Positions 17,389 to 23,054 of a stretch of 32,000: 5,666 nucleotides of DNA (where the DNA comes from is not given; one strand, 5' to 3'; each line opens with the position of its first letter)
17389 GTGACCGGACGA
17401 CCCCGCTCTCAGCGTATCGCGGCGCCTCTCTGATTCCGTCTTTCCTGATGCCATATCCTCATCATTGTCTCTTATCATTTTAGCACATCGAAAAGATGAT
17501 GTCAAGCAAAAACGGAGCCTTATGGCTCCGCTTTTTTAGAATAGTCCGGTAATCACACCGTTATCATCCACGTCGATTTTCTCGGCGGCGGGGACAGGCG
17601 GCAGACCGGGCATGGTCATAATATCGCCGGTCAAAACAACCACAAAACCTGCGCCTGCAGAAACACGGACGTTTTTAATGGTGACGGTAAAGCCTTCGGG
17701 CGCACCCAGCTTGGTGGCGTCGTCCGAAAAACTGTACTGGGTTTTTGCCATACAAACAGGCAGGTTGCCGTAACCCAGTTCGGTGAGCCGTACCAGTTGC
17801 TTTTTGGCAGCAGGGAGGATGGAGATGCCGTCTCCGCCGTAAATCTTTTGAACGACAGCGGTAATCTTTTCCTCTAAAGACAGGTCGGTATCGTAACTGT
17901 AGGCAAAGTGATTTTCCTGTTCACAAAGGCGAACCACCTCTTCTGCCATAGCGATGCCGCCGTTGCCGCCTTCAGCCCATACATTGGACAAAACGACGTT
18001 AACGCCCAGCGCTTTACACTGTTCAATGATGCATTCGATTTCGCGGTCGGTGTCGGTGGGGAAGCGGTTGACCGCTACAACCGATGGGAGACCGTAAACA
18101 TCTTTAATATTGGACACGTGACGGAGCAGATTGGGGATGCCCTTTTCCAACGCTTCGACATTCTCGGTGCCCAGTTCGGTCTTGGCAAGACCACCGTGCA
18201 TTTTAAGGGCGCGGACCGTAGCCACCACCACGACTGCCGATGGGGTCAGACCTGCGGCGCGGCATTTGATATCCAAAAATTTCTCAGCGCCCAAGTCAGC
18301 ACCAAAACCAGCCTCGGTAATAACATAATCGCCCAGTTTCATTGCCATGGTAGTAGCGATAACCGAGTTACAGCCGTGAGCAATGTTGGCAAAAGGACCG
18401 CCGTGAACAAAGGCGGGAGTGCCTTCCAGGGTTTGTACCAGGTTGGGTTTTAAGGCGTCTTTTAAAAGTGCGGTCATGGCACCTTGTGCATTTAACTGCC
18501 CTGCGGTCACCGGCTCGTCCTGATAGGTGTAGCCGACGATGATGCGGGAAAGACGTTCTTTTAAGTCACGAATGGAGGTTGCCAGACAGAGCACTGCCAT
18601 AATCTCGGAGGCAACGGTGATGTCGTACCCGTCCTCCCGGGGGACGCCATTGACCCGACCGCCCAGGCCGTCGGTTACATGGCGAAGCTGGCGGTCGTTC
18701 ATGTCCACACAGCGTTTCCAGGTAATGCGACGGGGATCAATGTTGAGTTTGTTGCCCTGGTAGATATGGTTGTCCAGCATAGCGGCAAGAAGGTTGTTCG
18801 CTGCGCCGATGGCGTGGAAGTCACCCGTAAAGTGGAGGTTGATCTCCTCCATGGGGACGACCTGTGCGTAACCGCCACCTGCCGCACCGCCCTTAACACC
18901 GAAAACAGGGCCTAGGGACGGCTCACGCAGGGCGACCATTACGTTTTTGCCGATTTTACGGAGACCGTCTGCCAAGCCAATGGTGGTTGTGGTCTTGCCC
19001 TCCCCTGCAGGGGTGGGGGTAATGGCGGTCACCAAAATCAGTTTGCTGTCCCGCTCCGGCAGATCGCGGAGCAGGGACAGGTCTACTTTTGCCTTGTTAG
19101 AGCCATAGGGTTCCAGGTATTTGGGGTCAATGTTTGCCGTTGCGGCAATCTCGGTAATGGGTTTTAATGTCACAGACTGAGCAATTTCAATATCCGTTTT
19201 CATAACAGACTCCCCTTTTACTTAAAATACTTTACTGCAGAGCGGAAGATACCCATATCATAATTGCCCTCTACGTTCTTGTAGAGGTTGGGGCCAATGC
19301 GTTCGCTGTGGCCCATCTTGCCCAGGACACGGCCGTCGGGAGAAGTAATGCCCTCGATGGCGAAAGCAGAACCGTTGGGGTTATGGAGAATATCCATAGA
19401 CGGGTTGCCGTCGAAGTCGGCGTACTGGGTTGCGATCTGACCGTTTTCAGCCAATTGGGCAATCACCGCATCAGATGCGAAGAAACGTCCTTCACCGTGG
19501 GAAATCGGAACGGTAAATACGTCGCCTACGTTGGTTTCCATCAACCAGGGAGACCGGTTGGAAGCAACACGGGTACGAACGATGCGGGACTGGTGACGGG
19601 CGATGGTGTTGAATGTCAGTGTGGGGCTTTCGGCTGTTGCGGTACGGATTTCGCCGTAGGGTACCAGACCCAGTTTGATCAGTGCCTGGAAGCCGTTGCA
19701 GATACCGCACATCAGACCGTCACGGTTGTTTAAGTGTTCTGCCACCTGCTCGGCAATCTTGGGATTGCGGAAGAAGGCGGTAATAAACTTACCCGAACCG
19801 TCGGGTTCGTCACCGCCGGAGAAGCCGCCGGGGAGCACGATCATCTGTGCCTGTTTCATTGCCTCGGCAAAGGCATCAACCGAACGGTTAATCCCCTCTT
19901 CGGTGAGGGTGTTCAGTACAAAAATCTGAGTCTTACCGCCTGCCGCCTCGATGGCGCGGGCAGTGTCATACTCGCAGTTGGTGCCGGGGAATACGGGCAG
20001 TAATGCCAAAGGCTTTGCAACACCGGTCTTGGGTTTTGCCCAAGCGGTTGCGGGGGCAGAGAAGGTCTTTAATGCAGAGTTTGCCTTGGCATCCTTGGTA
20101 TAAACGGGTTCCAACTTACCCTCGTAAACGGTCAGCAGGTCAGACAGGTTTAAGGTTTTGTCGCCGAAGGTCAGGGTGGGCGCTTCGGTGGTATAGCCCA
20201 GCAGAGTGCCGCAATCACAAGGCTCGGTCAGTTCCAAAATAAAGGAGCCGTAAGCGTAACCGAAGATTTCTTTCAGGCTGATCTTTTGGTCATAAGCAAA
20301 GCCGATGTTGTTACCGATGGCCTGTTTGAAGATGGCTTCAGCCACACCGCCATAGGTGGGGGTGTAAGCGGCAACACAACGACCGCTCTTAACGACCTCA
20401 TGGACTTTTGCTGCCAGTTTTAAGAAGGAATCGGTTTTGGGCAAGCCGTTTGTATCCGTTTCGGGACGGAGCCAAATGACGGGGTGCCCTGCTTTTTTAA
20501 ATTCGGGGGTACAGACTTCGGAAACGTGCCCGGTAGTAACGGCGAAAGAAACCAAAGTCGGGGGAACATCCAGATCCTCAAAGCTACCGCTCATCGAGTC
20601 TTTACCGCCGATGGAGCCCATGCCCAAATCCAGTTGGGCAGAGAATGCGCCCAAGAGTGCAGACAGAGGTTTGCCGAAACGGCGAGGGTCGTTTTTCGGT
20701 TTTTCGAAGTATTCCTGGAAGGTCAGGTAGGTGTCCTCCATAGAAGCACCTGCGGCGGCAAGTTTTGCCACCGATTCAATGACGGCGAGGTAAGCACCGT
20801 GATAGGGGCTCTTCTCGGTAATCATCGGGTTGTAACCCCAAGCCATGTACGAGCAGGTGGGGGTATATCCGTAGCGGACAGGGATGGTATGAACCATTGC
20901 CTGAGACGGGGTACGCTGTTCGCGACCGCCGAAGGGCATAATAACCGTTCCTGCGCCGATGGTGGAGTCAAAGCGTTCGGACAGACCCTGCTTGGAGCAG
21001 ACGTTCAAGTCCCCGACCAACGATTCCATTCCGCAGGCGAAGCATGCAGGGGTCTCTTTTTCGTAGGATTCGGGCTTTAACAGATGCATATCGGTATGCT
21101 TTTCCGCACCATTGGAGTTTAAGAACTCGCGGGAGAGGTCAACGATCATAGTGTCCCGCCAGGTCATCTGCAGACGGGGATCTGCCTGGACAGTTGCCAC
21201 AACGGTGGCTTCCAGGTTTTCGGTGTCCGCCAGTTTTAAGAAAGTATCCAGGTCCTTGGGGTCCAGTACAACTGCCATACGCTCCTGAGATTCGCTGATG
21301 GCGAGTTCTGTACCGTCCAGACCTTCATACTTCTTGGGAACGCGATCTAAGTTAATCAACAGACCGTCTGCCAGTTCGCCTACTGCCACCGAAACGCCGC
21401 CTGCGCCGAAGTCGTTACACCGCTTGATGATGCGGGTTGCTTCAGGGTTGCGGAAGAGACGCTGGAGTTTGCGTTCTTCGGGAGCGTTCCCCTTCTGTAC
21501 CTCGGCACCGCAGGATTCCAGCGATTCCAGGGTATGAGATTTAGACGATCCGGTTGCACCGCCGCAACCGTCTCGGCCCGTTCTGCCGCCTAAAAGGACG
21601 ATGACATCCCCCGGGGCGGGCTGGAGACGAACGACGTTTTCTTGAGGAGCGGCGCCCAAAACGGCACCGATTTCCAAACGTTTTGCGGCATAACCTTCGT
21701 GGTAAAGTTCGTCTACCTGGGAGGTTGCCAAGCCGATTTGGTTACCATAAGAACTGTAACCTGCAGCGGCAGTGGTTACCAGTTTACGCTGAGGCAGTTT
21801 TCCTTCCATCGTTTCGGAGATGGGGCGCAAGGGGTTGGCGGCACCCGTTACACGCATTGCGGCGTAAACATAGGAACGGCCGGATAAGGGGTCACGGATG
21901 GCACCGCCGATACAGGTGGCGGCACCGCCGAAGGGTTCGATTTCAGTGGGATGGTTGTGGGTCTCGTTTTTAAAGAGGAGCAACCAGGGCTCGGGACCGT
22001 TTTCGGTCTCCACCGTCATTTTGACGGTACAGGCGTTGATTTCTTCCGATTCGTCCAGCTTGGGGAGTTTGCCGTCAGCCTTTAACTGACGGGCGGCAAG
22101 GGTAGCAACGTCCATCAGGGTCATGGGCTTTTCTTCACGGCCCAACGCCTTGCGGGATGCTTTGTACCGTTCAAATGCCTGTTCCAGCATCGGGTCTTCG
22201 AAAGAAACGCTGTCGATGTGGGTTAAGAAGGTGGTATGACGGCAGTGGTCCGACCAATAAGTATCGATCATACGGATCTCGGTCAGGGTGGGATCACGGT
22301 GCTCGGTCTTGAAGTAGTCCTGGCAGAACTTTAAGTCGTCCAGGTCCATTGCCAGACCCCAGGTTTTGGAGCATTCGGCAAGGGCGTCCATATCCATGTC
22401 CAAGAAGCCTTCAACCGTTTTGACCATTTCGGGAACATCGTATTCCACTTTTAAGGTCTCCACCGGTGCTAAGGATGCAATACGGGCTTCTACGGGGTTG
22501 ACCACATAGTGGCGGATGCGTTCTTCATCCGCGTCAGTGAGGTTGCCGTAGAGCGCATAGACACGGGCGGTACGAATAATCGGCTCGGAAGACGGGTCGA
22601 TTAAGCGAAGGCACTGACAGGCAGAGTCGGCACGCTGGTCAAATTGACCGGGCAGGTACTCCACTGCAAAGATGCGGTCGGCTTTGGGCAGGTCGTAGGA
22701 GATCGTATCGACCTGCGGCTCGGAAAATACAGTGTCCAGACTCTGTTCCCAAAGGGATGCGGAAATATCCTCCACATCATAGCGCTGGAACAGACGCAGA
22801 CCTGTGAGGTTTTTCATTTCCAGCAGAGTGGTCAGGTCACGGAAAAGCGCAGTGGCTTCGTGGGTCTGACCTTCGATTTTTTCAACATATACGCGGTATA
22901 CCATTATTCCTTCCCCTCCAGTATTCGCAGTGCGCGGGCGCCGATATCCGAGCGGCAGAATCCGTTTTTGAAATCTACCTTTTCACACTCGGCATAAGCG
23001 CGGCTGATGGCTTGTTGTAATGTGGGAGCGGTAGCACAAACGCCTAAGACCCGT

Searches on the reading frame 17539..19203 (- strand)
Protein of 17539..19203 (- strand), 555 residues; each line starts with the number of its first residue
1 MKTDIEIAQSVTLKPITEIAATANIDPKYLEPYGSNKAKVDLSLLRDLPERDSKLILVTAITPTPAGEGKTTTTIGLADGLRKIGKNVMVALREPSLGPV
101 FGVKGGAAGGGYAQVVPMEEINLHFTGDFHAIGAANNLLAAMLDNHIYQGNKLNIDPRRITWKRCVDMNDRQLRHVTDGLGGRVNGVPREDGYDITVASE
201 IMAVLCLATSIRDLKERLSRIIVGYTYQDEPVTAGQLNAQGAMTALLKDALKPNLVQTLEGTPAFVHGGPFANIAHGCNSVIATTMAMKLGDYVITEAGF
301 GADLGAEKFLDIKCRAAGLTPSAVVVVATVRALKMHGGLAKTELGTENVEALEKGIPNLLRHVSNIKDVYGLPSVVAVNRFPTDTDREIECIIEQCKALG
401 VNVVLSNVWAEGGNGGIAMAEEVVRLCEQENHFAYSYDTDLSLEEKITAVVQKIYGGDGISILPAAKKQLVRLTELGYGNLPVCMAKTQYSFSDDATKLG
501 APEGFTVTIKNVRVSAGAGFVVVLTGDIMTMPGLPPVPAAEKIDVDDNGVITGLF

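Call 52: search_protein_families(library=pfam, proteins=[window:17539-19203:-], max_evalue=0.00001)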
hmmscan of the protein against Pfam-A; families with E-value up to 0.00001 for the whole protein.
window:17539-19203:- (555 aa): 1 family
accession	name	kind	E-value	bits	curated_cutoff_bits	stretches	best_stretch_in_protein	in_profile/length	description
PF01268.25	FTHFS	-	1.5e-274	911.9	27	1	2-555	1-556/556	Formate--tetrahydrofolate ligase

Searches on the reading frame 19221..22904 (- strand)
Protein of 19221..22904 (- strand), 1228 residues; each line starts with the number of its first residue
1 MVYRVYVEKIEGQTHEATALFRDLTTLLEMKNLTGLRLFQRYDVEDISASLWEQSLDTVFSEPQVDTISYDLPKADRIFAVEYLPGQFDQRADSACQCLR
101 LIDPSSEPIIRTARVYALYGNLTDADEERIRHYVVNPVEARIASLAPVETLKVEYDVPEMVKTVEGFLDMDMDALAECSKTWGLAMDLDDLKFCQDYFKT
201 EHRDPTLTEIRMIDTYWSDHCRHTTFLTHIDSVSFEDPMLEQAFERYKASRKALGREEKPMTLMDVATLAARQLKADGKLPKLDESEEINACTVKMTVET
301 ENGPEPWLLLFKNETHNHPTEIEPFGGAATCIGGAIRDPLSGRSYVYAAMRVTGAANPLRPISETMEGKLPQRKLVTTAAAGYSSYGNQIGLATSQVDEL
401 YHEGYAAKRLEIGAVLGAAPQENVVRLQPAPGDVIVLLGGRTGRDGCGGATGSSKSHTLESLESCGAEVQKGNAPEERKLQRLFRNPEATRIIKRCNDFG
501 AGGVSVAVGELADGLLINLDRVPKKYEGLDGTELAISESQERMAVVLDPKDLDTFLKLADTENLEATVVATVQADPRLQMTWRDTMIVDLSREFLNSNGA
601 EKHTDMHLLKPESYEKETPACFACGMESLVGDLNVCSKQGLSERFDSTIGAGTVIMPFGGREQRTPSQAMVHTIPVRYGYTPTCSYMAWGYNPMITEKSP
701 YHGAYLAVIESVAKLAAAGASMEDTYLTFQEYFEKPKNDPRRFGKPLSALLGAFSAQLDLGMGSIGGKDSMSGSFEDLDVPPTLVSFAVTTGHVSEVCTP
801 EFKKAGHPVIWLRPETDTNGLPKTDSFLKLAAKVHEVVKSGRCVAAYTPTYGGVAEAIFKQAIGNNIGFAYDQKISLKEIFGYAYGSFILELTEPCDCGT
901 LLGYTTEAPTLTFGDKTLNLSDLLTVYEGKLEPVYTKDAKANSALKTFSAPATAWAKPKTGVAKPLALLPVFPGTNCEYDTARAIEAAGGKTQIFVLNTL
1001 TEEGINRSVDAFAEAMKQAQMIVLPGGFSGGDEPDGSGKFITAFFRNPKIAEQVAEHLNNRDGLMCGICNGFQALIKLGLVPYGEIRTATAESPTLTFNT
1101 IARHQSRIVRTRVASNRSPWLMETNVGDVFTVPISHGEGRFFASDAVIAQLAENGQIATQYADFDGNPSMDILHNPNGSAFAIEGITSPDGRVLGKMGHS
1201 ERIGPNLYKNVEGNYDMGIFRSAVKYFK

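Call 52: search_protein_families(library=pfam, proteins=[window:19221-22904:-], max_evalue=0.00001)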
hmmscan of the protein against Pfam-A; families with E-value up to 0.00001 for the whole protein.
window:19221-22904:- (1228 aa): 3 families
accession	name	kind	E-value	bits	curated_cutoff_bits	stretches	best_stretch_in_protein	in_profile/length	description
PF13507.12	GATase_5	-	2.7e-79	266.4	27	1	965-1227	2-260/260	CobB/CobQ-like glutamine amidotransferase domain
PF02769.27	AIRS_C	-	2.2e-24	86.8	23.1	1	431-582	2-155/156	AIR synthase related protein, C-terminal domain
PF18072.6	FGAR-AT_linker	-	3.6e-12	47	26.6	1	175-223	1-49/50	Formylglycinamide ribonucleotide amidotransferase linker domain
